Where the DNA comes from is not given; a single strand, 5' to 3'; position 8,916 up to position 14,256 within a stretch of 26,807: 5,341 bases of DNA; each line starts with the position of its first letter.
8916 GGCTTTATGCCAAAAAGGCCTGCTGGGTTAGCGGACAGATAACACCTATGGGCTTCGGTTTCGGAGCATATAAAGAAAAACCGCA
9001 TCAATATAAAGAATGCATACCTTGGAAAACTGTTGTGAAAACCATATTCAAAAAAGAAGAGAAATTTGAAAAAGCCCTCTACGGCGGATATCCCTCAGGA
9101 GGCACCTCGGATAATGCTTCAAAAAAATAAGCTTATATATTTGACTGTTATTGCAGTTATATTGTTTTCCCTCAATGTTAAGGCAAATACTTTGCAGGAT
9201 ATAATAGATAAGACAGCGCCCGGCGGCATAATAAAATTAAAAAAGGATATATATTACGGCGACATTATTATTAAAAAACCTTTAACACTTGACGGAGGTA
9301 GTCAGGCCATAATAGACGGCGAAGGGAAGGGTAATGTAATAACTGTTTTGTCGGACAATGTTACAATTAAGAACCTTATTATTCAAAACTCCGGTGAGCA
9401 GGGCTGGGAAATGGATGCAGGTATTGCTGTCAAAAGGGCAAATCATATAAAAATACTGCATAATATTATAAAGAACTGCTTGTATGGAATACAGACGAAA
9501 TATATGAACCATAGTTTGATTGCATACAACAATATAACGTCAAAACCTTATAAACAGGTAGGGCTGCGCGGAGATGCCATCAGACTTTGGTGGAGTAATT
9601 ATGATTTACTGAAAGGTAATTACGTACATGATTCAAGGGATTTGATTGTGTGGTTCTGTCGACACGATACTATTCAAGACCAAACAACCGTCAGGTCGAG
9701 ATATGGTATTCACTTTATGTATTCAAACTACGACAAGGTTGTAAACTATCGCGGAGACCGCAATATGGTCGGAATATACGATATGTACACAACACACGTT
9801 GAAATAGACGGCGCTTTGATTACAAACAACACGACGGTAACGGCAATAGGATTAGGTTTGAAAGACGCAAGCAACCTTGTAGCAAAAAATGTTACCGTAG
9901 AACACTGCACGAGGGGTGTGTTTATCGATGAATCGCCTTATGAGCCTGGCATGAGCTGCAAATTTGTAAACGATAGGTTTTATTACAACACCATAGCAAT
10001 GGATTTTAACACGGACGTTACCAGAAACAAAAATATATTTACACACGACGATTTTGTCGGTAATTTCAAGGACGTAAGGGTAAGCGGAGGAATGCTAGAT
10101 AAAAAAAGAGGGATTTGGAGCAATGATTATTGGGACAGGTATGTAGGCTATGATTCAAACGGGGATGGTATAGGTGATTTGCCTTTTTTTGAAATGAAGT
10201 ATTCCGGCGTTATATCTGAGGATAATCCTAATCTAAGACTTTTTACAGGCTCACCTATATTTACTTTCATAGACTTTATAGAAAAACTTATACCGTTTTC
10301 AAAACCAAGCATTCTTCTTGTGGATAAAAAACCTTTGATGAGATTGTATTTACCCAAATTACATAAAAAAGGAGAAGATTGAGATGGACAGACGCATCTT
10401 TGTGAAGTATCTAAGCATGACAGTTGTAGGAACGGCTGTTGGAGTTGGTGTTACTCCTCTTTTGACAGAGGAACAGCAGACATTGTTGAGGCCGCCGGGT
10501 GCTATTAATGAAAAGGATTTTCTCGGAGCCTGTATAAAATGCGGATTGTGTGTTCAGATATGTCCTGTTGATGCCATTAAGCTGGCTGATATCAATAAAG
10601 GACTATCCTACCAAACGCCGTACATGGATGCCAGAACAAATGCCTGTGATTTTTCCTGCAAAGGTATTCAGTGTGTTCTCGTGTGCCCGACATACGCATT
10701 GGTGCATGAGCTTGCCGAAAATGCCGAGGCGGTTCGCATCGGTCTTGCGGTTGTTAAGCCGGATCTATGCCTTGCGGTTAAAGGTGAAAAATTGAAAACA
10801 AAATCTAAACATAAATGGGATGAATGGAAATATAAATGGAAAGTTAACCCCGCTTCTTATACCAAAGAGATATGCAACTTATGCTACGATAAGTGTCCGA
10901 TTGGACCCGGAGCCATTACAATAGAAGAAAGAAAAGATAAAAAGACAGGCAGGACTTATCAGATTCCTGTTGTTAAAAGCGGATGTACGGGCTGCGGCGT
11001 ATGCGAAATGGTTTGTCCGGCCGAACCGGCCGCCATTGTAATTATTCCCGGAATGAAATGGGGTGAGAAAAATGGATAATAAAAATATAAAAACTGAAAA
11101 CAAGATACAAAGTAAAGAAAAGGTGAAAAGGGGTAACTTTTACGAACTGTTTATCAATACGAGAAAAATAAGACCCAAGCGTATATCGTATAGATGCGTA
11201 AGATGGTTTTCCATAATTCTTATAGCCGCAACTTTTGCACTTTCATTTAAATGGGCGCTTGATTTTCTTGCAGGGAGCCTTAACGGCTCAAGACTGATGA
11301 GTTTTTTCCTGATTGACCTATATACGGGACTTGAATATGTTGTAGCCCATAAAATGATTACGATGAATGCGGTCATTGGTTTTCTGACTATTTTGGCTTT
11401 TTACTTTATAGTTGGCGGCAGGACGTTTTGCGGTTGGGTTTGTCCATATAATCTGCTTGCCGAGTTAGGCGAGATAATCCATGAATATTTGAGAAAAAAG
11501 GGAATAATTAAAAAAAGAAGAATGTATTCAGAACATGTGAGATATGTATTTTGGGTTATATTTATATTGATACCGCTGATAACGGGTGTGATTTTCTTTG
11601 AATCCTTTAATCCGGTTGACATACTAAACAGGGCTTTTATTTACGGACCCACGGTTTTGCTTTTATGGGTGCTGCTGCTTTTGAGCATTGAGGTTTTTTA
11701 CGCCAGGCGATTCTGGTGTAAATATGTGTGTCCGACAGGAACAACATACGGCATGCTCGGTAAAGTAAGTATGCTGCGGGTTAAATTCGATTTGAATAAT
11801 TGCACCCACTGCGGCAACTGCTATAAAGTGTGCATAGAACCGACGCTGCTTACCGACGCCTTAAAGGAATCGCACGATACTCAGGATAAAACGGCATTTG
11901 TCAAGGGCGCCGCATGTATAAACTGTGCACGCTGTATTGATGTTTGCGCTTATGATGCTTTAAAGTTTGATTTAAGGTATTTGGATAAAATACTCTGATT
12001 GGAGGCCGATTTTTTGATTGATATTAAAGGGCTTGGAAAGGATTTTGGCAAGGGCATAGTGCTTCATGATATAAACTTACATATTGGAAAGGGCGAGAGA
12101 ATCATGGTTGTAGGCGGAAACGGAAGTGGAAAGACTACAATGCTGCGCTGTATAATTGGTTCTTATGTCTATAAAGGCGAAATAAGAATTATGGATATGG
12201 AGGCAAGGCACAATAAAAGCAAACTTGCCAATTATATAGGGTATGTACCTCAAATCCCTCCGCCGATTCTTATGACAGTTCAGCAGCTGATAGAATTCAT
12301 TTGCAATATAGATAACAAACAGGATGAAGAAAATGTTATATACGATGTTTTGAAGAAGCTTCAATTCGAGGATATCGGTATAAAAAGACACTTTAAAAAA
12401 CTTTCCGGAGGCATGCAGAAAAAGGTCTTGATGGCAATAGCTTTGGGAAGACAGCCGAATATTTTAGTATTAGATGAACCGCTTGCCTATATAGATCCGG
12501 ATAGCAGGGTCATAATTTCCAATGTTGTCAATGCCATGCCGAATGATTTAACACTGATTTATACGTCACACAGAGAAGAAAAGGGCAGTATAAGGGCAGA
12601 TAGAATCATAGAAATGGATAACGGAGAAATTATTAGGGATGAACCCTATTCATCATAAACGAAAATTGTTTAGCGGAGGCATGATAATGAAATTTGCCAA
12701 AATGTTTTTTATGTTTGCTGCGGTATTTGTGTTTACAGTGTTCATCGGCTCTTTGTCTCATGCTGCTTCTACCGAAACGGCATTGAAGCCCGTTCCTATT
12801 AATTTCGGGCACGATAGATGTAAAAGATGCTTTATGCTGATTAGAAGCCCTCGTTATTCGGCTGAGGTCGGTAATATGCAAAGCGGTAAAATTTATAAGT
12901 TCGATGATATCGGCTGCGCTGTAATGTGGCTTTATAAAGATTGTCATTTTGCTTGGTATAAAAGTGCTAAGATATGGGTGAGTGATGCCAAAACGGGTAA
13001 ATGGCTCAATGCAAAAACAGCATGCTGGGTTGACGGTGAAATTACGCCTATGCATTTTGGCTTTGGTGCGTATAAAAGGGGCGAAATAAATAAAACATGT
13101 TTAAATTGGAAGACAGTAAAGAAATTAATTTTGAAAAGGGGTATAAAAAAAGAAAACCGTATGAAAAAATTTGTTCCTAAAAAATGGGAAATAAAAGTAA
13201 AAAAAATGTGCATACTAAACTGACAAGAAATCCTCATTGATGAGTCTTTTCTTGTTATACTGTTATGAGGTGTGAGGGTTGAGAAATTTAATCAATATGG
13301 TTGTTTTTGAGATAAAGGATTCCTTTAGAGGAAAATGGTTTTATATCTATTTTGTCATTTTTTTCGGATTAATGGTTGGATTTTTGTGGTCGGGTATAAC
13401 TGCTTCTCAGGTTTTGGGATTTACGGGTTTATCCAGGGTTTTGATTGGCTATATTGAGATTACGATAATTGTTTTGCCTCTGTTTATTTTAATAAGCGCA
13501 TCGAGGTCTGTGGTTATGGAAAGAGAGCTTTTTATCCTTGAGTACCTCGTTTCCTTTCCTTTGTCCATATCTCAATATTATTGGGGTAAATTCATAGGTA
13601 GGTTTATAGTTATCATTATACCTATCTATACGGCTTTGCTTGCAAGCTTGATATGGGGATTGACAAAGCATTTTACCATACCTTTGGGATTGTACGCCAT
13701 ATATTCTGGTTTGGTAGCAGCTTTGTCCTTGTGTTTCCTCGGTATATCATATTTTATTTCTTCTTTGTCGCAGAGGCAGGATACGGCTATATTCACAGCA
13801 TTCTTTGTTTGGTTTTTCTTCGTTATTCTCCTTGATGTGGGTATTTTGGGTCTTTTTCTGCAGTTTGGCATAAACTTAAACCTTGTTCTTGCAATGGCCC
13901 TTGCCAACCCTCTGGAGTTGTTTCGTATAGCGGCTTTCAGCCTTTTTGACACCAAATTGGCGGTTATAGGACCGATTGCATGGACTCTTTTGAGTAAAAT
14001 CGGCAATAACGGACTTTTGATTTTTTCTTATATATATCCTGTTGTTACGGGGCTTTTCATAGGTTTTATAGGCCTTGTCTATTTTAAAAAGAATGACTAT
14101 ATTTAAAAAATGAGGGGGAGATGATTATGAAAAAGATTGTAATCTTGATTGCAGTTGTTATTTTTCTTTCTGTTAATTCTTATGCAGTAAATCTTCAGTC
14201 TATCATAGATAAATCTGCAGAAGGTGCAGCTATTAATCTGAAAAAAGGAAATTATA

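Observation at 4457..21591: Respiratory supercluster linking N2O reduction, a Rieske/cyt b complex and an N-/S-oxide reductase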

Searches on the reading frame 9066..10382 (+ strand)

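Call 3: search_protein_families(library=pfam, proteins=[window:9066-10382:+], max_evalue=0.01)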
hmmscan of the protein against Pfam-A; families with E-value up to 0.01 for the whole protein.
window:9066-10382:+ (438 aa): 3 families
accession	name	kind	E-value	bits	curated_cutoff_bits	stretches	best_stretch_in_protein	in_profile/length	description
PF05048.19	NosD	-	4.5e-22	79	23.6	2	168-343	15-182/212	Periplasmic copper-binding protein (NosD)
PF13229.12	Beta_helix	-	1.4e-13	51.2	25.9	2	175-309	5-138/158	Right handed beta helix region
PF07602.17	DUF1565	-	0.00023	21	20.3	1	71-157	82-164/257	Protein of unknown function (DUF1565)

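Call 6: search_protein_families(library=ncbifam, proteins=[window:9066-10382:+], max_evalue=0.001)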
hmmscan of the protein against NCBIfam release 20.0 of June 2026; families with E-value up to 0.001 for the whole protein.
window:9066-10382:+ (438 aa): 1 family
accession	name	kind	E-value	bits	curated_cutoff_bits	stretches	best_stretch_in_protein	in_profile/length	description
TIGR04247.1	NosD_copper_fam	subfamily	1.5e-103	346.3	300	1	43-426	1-377/377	nitrous oxide reductase family maturation protein NosD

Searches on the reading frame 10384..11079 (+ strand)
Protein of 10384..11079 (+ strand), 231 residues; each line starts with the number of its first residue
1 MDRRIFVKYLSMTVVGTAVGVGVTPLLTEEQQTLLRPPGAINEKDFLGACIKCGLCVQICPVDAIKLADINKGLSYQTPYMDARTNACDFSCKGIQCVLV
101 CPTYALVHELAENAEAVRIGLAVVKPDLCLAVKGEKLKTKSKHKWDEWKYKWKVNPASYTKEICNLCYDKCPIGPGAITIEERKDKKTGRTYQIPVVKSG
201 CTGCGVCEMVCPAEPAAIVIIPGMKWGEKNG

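Call 3: search_protein_families(library=pfam, proteins=[window:10384-11079:+], max_evalue=0.01)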
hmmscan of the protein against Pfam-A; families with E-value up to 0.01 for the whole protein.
window:10384-11079:+ (231 aa): 15 families
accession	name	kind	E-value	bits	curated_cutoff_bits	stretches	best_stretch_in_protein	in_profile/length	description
PF12838.12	Fer4_7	-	2.4e-15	57.1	27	2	164-213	5-50/52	4Fe-4S dicluster domain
PF00037.32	Fer4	-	6.6e-13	48.3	21.1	2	49-66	7-24/24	4Fe-4S binding domain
PF13484.11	Fer4_16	-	5.1e-10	40.4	30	1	50-73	2-29/66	4Fe-4S double cluster binding domain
PF13187.11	Fer4_9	-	1.7e-09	38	27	2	49-104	1-50/52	4Fe-4S dicluster domain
PF13237.11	Fer4_10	-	6.7e-09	36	25.5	1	164-212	12-53/53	4Fe-4S dicluster domain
PF12837.12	Fer4_6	-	1.9e-08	34.3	25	2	49-65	8-24/24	4Fe-4S binding domain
PF14697.11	Fer4_21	-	2.5e-08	34.4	35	1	164-213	11-53/59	4Fe-4S dicluster domain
PF12797.12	Fer4_2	-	6.6e-07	29.3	24.5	2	197-213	6-22/22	4Fe-4S binding domain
PF12800.12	Fer4_4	-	9.8e-07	29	24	1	49-62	3-16/17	4Fe-4S binding domain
PF25160.1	LdpA_Fe-S-bd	-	1.3e-05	25.3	27.6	1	37-68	14-46/49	LdpA Fe-S cluster-binding domain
PF12798.12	Fer4_3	-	5.1e-05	24.2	27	1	50-64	1-15/15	4Fe-4S binding domain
PF13183.11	Fer4_8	-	7.5e-05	23.6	27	0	46-62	50-66/68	4Fe-4S dicluster domain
PF13534.11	Fer4_17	-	0.00024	22.1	22.2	0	42-63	38-59/61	4Fe-4S dicluster domain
PF13746.11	Fer4_18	-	0.00079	20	27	1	43-88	54-95/114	4Fe-4S dicluster domain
PF17179.9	Fer4_22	-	0.0014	19.9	27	0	195-213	75-93/95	4Fe-4S dicluster domain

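Call 6: search_protein_families(library=ncbifam, proteins=[window:10384-11079:+], max_evalue=0.001)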
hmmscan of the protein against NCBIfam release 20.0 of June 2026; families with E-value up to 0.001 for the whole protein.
window:10384-11079:+ (231 aa): 37 families (the best 25 are shown)
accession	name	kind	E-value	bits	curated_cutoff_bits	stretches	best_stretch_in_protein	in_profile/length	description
NF007012.0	PRK09476.1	equivalog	1.2e-45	155.7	269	2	3-134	11-144/254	ferredoxin-type protein NapG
TIGR00397.1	mauM_napG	subfamily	1.1e-35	123.1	178.85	2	8-134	13-138/213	MauM/NapG family ferredoxin-type protein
NF042909.1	FMH_DH_FwdF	exception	2e-11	43.6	375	2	49-130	226-297/336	tungsten-dependent formylmethanofuran dehydrogenase subunit FwdF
TIGR01971.1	NuoI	subfamily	7.4e-11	41.7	113.05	2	49-108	43-100/121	NADH-quinone oxidoreductase, chain I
TIGR00402.1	napF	equivalog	2e-10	40.8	102.2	1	28-110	15-88/149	ferredoxin-type protein NapF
NF004536.0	PRK05888.1-1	equivalog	3.2e-10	39.6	212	2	164-228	63-124/180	NADH-quinone oxidoreductase subunit NuoI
NF004538.0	PRK05888.1-4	equivalog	6.7e-08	32.3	135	1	164-215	66-116/162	NADH-quinone oxidoreductase subunit NuoI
NF006076.0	PRK08222.1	equivalog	1.6e-07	31.3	270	1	163-214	42-88/181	hydrogenase 4 subunit H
NF004545.0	PRK05888.3-1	equivalog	1.7e-07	31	229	0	49-110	67-129/154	NADH-quinone oxidoreductase subunit NuoI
NF004541.0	PRK05888.2-2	equivalog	6.2e-07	29.4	217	1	48-108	61-113/168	NADH-quinone oxidoreductase subunit NuoI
NF004537.0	PRK05888.1-3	equivalog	8.9e-07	28.6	163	1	45-107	65-131/204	NADH-quinone oxidoreductase subunit NuoI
NF045874.1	Vhu_polyferre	exception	1.2e-06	27.5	600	0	92-216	33-145/381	F420-non-reducing hydrogenase associated-polyferredoxin VhuB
NF007204.0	PRK09625.1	equivalog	1.5e-06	28.3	125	1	140-222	37-112/133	pyruvate flavodoxin oxidoreductase subunit delta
TIGR02179.1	PorD_KorD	subfamily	3.3e-06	27.1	60.05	1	151-218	14-72/78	2-oxoacid:acceptor oxidoreductase, delta subunit, pyruvate/2-ketoisovalerate family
NF009053.0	PRK12387.1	subfamily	3.5e-06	26.9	204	0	164-214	43-88/180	formate hydrogenlyase complex iron-sulfur subunit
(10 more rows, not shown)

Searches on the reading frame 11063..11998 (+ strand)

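Call 3: search_protein_families(library=pfam, proteins=[window:11063-11998:+], max_evalue=0.01)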
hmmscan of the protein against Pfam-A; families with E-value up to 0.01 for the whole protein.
window:11063-11998:+ (311 aa): 11 families
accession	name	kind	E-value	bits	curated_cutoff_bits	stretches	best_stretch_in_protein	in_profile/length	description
PF12801.12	Fer4_5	-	8.7e-16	58.1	22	2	102-135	4-36/48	4Fe-4S binding domain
PF12838.12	Fer4_7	-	3.9e-08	34.1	27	2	246-299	1-52/52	4Fe-4S dicluster domain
PF12837.12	Fer4_6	-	4.5e-08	33.1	25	2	240-258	2-20/24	4Fe-4S binding domain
PF13237.11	Fer4_10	-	5.4e-07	29.9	25.5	2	240-295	2-52/53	4Fe-4S dicluster domain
PF13187.11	Fer4_9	-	1.6e-06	28.5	27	1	219-257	8-47/52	4Fe-4S dicluster domain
PF00037.32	Fer4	-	2.2e-05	24.5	21.1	1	240-257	1-18/24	4Fe-4S binding domain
PF14697.11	Fer4_21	-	7.2e-05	23.3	35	1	243-300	4-57/59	4Fe-4S dicluster domain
PF13484.11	Fer4_16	-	7.8e-05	23.8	30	0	285-303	2-20/66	4Fe-4S double cluster binding domain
PF13183.11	Fer4_8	-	0.00024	22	27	1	244-296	2-65/68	4Fe-4S dicluster domain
PF12797.12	Fer4_2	-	0.00058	20.1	24.5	1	239-257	2-20/22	4Fe-4S binding domain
PF12798.12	Fer4_3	-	0.00075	20.6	27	0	285-299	1-15/15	4Fe-4S binding domain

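Call 6: search_protein_families(library=ncbifam, proteins=[window:11063-11998:+], max_evalue=0.001)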
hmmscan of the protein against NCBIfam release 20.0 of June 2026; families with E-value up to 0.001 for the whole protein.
window:11063-11998:+ (311 aa): 22 families
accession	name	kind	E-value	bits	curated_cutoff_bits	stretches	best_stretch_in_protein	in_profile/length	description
TIGR02163.1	napH_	subfamily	1.8e-72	243.9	213.05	1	43-303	1-254/255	NapH/MauN family ferredoxin-type protein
NF007013.0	PRK09477.1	equivalog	1.3e-62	211.5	234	1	41-306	22-280/286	quinol dehydrogenase ferredoxin subunit NapH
NF046105.1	TransRegNosR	equivalog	4.1e-08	32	1000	1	109-259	486-637/680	transcriptional regulator NosR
NF042909.1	FMH_DH_FwdF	exception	7.8e-08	31.8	375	1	218-302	232-313/336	tungsten-dependent formylmethanofuran dehydrogenase subunit FwdF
NF043039.1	HgcAB_like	equivalog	1.5e-07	31.3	285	1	99-300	159-349/350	HgcAB-like fusion protein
TIGR00402.1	napF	equivalog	5.1e-06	26.5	102.2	1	219-304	43-126/149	ferredoxin-type protein NapF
NF006221.0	PRK08348.1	subfamily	5.6e-06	26.1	124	1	239-303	38-95/136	NADH-plastoquinone oxidoreductase subunit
NF045874.1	Vhu_polyferre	exception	6.2e-06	25.2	600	1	217-299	36-103/381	F420-non-reducing hydrogenase associated-polyferredoxin VhuB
TIGR02512.1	FeFe_hydrog_A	subfamily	8.5e-06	24.9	405.95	1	240-301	2-68/375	[FeFe] hydrogenase, group A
NF040864.1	HgcB_ferredoxin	equivalog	2.6e-05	24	99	1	240-302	9-63/93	mercury methylation ferredoxin HgcB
TIGR04395.1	cutC_activ_rSAM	equivalog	4e-05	23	360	1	237-301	46-104/309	choline TMA-lyase-activating enzyme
TIGR02936.1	fdxN_nitrog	equivalog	4.8e-05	23.4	80.55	0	240-272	16-48/91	ferredoxin III, nif-specific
TIGR02494.1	PFLE_PFLC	subfamily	5.3e-05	22.6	174.35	1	239-301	42-98/293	glycyl-radical enzyme activating protein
NF004541.0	PRK05888.2-2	equivalog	8.1e-05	22.5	217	1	244-301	60-112/168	NADH-quinone oxidoreductase subunit NuoI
TIGR02745.1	ccoG_rdxA_fixG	equivalog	0.00012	21.2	316.7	0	78-296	38-244/435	cytochrome c oxidase accessory protein CcoG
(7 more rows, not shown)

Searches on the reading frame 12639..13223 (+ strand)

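Call 4: search_protein_families(library=pfam, proteins=[window:12639-13223:+], max_evalue=0.01)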
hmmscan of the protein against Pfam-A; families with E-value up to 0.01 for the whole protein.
window:12639-13223:+ (194 aa): 1 family
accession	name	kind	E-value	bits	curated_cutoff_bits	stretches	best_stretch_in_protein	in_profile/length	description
PF05573.18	NosL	-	0.0033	18.2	24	1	58-134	7-82/131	NosL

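Call 6: search_protein_families(library=ncbifam, proteins=[window:12639-13223:+], max_evalue=0.001)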
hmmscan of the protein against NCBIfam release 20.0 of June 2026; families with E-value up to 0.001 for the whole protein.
window:12639-13223:+ (194 aa): 0 families

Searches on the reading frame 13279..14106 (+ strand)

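Call 4: search_protein_families(library=pfam, proteins=[window:13279-14106:+], max_evalue=0.01)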
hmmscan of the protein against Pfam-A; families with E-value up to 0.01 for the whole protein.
window:13279-14106:+ (275 aa): 3 families
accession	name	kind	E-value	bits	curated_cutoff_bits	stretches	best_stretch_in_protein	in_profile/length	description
PF12679.13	ABC2_membrane_2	-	2.4e-12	47.1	27.2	1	7-273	3-282/283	ABC-2 family transporter protein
PF01061.29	ABC2_membrane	-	1.2e-05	25.4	26.9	1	13-184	16-176/211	ABC-2 type transporter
PF12698.13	ABC2_membrane_3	-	5.1e-05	23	31.6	1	62-264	167-344/347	ABC-2 family transporter protein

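Call 7: search_protein_families(library=ncbifam, proteins=[window:13279-14106:+], max_evalue=0.001)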
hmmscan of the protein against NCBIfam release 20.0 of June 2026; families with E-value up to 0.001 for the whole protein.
window:13279-14106:+ (275 aa): 0 families
